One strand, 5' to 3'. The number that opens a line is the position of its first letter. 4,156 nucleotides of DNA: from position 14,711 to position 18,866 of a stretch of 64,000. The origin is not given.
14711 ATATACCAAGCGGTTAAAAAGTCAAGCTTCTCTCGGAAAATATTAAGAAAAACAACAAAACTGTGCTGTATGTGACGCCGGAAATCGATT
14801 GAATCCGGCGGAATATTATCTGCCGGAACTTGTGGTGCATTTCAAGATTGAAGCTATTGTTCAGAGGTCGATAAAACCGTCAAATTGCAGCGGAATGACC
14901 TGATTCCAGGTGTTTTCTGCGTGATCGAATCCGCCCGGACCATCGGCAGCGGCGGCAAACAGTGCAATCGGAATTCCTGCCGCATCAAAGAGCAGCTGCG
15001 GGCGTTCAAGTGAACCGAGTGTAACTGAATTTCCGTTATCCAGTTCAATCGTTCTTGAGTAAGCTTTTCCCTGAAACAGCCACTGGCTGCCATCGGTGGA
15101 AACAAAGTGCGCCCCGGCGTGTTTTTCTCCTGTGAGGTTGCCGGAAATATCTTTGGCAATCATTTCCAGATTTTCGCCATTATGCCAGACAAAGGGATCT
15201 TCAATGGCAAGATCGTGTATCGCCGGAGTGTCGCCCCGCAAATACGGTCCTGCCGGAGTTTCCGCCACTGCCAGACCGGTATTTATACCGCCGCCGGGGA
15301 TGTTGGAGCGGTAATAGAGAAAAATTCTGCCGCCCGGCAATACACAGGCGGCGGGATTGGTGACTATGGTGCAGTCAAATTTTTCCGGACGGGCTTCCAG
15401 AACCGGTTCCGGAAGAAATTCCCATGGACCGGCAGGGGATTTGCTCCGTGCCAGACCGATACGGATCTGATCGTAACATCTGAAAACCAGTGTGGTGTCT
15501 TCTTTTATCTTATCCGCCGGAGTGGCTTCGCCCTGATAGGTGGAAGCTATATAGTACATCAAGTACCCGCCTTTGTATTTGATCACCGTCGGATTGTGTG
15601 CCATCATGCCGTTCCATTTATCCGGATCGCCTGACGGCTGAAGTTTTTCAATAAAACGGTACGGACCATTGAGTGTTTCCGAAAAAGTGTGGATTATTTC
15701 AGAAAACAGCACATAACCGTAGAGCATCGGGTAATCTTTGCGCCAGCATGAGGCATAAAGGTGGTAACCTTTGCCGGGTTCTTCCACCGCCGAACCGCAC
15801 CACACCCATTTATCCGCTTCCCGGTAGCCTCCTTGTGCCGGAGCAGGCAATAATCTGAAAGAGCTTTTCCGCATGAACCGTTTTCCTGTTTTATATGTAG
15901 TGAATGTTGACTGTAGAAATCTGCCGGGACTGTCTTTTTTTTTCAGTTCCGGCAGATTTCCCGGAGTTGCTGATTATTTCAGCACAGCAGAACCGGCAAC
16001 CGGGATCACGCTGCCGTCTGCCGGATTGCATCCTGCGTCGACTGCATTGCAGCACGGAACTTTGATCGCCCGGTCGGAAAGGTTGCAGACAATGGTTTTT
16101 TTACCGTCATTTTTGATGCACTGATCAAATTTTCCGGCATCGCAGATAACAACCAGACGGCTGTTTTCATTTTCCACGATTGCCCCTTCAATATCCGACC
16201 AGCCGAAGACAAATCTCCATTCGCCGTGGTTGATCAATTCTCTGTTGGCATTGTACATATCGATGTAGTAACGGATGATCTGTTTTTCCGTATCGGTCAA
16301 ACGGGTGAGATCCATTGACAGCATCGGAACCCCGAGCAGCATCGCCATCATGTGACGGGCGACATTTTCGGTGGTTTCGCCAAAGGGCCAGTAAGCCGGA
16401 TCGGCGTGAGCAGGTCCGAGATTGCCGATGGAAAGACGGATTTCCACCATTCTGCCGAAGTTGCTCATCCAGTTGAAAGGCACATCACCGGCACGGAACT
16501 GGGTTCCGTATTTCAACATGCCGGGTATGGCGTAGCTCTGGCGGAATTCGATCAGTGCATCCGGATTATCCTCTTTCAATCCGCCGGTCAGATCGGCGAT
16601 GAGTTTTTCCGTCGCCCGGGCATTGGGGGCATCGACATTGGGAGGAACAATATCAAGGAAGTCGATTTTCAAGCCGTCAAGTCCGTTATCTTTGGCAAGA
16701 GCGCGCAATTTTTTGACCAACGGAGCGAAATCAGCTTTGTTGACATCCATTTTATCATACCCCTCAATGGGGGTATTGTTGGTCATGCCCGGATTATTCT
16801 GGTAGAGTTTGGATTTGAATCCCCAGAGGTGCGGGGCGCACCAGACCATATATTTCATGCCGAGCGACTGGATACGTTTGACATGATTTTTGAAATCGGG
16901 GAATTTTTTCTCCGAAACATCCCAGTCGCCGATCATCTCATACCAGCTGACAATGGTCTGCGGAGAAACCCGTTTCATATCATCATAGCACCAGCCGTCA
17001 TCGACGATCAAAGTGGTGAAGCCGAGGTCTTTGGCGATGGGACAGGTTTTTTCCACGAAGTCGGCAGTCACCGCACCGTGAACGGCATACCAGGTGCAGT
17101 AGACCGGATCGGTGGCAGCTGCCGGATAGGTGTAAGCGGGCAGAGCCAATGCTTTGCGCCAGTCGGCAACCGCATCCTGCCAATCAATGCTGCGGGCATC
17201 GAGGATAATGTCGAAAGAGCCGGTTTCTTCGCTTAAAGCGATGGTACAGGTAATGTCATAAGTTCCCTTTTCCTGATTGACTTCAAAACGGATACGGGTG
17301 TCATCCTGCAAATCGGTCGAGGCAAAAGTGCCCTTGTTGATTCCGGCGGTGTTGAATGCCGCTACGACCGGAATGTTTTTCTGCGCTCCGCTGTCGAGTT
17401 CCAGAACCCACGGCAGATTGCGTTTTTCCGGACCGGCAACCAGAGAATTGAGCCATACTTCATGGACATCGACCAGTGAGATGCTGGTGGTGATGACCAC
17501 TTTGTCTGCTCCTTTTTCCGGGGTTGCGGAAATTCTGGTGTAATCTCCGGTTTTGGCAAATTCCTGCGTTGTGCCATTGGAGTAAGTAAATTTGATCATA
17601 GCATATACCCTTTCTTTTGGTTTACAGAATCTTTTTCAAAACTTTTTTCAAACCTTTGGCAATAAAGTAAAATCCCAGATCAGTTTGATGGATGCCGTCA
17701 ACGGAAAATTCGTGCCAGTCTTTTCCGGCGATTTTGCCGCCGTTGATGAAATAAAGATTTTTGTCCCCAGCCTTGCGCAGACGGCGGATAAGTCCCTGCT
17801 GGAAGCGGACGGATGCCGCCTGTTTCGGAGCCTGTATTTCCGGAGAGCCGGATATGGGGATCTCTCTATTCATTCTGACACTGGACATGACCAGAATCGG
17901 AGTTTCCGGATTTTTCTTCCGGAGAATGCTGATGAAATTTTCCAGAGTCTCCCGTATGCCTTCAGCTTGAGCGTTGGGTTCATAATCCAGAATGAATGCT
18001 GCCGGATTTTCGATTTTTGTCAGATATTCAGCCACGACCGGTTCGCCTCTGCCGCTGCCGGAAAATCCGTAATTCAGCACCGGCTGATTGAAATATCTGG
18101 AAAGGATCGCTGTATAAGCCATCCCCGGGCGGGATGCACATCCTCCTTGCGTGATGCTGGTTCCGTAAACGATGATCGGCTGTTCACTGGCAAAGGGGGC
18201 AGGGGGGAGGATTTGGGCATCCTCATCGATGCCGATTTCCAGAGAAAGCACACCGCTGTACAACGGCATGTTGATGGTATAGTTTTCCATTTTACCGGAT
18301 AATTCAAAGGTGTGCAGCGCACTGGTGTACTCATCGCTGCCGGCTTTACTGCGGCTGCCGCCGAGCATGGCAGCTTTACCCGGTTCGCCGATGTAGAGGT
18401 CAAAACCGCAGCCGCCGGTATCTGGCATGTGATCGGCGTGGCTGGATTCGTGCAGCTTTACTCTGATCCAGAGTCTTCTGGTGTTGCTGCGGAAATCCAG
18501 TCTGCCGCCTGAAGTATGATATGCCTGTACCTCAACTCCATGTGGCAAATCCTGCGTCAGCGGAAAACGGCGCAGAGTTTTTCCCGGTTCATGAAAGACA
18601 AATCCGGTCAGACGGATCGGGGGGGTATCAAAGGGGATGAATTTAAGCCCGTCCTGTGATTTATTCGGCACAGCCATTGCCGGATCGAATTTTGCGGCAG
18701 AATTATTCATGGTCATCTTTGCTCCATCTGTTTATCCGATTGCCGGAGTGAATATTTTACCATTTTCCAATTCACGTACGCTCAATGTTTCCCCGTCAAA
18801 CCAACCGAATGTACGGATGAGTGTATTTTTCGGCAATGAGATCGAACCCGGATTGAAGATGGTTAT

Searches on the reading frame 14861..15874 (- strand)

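Call 77: search_protein_families(library=pfam, proteins=[window:14861-15874:-], max_evalue=0.0001)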
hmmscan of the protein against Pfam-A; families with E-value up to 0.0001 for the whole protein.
window:14861-15874:- (337 aa): 1 family
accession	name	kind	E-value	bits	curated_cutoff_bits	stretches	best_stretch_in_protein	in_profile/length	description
PF04616.20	Glyco_hydro_43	-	9.4e-05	22.3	32.2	0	84-172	56-128/288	Glycosyl hydrolases family 43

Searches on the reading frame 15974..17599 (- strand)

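Call 77: search_protein_families(library=pfam, proteins=[window:15974-17599:-], max_evalue=0.0001)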
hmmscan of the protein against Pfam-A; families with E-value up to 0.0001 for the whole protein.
window:15974-17599:- (541 aa): 1 family
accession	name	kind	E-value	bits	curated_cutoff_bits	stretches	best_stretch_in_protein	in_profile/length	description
PF02065.24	Melibiase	-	1.4e-12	47.8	27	1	168-272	46-142/347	Melibiase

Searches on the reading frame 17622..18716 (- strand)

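Call 77: search_protein_families(library=pfam, proteins=[window:17622-18716:-], max_evalue=0.0001)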
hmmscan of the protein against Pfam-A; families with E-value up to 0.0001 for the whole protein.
window:17622-18716:- (364 aa): 3 families
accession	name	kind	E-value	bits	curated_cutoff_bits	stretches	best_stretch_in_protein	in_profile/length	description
PF14606.12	Lipase_GDSL_3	-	3.1e-46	158.3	27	1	179-361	2-178/178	GDSL-like Lipase/Acylhydrolase family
PF14607.12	GxDLY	-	1.1e-24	87.3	27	1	36-169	11-146/146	N-terminus of Esterase_SGNH_hydro-type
PF13472.12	Lipase_GDSL_2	-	1.4e-07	32.6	32.9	1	184-348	2-175/178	GDSL-like Lipase/Acylhydrolase family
